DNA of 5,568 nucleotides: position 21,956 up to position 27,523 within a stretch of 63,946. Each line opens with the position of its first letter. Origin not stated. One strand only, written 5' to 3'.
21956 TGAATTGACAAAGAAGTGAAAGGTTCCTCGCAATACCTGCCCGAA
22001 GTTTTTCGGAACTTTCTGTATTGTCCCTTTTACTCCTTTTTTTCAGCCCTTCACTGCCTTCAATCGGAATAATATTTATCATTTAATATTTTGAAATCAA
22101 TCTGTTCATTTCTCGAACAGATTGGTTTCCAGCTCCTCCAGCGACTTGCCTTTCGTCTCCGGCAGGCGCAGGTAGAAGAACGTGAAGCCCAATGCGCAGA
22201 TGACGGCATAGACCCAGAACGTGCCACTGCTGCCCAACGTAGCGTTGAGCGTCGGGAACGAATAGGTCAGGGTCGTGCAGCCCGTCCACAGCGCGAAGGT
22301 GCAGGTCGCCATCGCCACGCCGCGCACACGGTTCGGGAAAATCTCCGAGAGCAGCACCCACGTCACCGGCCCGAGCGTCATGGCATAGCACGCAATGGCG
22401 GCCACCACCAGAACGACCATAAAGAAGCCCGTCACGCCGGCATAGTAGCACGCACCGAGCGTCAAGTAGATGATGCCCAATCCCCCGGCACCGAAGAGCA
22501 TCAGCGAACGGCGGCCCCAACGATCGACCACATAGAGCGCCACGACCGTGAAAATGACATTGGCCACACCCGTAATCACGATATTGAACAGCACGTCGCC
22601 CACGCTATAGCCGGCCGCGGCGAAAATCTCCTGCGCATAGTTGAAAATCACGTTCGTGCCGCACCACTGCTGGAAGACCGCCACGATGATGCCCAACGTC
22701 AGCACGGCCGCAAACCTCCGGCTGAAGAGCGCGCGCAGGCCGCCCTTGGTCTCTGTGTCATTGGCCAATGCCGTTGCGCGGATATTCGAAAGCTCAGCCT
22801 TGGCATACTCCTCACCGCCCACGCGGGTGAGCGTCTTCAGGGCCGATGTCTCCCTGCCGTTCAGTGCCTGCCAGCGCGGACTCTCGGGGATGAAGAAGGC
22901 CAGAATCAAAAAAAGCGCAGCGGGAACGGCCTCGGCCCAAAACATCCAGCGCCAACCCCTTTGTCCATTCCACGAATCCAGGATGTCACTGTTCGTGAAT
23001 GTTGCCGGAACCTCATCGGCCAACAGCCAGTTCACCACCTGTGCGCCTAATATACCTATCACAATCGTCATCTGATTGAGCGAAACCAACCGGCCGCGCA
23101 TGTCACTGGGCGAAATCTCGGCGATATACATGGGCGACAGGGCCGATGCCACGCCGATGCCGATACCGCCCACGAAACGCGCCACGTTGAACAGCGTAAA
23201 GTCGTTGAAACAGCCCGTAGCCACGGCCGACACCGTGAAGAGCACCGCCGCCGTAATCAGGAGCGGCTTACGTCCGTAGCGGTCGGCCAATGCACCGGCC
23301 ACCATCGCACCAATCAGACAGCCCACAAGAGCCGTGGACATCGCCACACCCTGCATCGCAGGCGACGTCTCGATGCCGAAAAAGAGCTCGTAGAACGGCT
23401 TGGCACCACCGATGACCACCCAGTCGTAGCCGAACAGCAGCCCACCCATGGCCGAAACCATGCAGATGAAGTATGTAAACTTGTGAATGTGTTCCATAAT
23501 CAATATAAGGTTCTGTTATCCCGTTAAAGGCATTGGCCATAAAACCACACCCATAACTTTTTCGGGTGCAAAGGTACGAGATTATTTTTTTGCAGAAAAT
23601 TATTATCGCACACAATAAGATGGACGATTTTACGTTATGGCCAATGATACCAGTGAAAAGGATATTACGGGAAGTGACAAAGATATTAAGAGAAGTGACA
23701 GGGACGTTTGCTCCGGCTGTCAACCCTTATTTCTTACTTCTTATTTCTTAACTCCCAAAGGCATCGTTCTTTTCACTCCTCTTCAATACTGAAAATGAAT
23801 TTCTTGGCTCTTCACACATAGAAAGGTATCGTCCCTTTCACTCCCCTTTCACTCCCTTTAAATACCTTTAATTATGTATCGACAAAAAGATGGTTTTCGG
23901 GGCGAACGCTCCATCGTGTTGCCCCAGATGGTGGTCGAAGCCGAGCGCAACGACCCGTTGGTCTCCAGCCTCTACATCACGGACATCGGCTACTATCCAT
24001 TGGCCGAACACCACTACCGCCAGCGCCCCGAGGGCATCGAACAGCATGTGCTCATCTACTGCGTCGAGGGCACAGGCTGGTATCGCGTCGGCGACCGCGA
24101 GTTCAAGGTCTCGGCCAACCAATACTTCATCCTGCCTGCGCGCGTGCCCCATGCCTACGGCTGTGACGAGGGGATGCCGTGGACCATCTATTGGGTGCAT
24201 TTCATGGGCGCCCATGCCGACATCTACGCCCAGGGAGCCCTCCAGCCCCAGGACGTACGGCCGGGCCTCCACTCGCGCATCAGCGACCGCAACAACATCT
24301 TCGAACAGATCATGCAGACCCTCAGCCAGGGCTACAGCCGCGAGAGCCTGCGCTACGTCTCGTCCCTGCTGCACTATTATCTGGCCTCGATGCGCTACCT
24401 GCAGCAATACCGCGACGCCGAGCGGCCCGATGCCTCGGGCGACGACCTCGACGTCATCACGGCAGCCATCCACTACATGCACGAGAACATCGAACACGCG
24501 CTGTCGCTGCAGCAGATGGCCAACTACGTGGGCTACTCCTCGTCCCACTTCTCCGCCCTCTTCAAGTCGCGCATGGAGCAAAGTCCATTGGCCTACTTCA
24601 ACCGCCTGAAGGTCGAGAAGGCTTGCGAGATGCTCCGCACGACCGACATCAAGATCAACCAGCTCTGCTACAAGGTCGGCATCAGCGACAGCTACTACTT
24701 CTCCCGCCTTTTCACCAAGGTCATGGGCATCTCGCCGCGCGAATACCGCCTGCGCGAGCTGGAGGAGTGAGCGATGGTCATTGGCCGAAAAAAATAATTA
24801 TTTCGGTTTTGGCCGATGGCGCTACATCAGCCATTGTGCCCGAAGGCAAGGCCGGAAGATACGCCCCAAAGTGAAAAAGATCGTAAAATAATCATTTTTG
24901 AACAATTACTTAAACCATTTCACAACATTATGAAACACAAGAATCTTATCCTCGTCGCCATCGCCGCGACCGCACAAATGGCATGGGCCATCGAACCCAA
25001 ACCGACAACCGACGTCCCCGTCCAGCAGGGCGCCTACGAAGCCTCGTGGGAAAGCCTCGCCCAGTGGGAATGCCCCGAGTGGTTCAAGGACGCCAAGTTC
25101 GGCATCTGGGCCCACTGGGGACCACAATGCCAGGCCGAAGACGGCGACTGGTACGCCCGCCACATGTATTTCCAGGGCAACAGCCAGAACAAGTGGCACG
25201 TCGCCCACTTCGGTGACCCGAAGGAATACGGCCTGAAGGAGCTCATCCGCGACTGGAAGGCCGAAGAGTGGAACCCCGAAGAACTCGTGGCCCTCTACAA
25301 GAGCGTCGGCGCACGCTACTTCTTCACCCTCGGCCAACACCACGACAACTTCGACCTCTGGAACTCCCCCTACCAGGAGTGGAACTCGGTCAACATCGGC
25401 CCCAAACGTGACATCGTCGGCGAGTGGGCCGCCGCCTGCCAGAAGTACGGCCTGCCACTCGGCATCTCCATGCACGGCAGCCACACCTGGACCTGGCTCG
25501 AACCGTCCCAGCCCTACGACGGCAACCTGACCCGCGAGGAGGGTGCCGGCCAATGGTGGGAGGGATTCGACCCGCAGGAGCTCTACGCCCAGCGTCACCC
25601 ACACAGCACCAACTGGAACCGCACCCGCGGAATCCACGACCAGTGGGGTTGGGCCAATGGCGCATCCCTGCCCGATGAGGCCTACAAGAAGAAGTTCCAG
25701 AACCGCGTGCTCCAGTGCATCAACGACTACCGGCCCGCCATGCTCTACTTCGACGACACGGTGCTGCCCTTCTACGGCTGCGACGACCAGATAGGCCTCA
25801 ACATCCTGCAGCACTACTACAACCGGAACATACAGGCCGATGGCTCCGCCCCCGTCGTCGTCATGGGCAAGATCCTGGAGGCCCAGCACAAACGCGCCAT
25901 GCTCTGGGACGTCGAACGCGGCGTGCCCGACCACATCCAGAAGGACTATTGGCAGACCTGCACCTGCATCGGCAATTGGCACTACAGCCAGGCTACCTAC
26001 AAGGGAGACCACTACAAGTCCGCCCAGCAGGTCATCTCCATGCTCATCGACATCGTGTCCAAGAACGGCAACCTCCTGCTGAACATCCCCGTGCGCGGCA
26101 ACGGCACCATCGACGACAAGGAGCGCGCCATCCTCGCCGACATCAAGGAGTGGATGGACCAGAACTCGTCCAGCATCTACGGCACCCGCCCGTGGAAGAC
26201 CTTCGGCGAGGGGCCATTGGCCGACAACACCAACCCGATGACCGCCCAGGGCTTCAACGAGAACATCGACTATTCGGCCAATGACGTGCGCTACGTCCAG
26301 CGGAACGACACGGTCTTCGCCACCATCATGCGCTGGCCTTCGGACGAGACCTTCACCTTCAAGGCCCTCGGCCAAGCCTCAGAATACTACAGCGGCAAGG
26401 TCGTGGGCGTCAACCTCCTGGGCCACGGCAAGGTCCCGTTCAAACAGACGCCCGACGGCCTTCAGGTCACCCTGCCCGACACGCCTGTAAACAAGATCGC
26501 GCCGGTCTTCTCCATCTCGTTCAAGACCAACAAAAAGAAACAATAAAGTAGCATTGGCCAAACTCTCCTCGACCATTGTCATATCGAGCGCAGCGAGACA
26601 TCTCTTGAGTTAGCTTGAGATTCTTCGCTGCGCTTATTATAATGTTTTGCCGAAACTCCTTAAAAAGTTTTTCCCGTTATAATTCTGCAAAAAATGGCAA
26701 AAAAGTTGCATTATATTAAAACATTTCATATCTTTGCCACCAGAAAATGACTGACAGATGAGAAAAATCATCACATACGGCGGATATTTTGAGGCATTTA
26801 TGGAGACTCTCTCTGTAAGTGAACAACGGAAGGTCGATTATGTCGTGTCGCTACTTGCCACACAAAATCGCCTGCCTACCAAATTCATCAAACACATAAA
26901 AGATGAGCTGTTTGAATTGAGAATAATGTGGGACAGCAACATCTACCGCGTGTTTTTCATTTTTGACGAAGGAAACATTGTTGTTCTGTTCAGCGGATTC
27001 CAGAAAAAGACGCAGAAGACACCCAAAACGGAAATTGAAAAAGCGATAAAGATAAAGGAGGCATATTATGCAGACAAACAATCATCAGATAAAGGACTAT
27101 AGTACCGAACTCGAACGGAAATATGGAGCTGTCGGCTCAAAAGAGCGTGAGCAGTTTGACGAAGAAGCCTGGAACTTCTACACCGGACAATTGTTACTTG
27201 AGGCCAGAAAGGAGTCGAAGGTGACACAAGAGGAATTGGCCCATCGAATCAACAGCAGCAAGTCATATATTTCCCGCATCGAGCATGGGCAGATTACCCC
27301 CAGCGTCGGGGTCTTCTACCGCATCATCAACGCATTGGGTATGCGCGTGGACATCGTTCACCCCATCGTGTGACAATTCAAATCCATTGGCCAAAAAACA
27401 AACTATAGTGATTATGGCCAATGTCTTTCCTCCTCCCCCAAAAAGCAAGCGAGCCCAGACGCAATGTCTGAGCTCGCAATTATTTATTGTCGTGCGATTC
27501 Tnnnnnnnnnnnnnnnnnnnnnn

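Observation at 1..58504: Hyper-abundant palindrome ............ (core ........, degenerate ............) saturates the host part of the window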

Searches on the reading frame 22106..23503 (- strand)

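Call 32: search_protein_families(library=pfam, proteins=[window:22106-23503:-], max_evalue=0.00001)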
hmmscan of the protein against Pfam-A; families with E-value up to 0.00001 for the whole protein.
window:22106-23503:- (465 aa): 3 families
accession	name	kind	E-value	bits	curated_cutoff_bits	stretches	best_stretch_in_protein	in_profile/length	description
PF00083.30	Sugar_tr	-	1.4e-110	370.7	22.3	1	14-460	2-450/452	Sugar (and other) transporter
PF07690.21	MFS_1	-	2.7e-45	155.3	33.4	2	19-402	3-336/347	Major Facilitator Superfamily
PF06609.19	TRI12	-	4e-06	26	23.2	1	60-228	89-239/599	Fungal trichothecene efflux pump (TRI12)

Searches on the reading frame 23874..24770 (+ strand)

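Call 32: search_protein_families(library=pfam, proteins=[window:23874-24770:+], max_evalue=0.00001)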
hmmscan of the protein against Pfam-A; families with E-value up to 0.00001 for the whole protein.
window:23874-24770:+ (298 aa): 4 families
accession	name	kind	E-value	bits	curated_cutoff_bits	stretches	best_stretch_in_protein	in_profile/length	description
PF00165.29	HTH_AraC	-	1.1e-21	76.8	26.6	2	254-292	1-41/42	Bacterial regulatory helix-turn-helix proteins, AraC family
PF12833.13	HTH_18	-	8.8e-19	68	33.6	1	215-292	1-78/80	Helix-turn-helix domain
PF02311.25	AraC_binding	-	3.7e-15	56.3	21.1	1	47-152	15-117/135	AraC-like ligand binding domain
PF07883.17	Cupin_2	-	2.2e-07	30.9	27.2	1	58-108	19-69/70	Cupin domain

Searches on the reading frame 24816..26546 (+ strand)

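Call 8: search_protein_families(library=pfam, proteins=[window:24816-26546:+])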
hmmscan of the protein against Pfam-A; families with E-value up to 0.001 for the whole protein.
window:24816-26546:+ (576 aa): 2 families
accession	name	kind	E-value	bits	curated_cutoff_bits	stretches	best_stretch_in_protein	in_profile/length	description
PF01120.23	Alpha_L_fucos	-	3.6e-88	296.8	25.2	1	67-451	7-344/345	Alpha-L-fucosidase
PF16757.11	Fucosidase_C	-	1e-09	39.3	25.6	1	486-560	4-76/88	Alpha-L-fucosidase C-terminal domain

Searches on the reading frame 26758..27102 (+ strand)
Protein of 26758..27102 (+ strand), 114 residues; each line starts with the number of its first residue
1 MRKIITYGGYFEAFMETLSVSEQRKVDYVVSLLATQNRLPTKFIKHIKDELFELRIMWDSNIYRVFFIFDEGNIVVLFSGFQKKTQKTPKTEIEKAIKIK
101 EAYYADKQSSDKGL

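Call 33: search_protein_families(library=pfam, proteins=[window:26758-27102:+], max_evalue=0.001)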
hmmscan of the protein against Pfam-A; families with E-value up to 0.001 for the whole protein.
window:26758-27102:+ (114 aa): 1 family
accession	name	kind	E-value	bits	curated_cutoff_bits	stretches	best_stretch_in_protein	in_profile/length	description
PF05973.20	Gp49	-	1.7e-22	79.7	23.9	1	14-99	2-88/90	Phage derived protein Gp49-like (DUF891)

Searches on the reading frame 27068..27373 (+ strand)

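Call 33: search_protein_families(library=pfam, proteins=[window:27068-27373:+], max_evalue=0.001)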
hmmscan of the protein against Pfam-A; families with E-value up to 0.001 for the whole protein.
window:27068-27373:+ (101 aa): 4 families
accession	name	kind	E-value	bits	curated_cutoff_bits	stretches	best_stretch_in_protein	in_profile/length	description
PF01381.28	HTH_3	-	3.1e-14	53.2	23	1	44-95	2-53/55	Helix-turn-helix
PF12844.13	HTH_19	-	4.5e-11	42.9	30.2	1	40-91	1-52/64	Helix-turn-helix domain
PF13560.12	HTH_31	-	4.2e-10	40.2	27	1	40-92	3-56/64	Helix-turn-helix domain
PF04545.22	Sigma70_r4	-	0.00086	19.2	24.1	0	43-73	12-42/50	Sigma-70, region 4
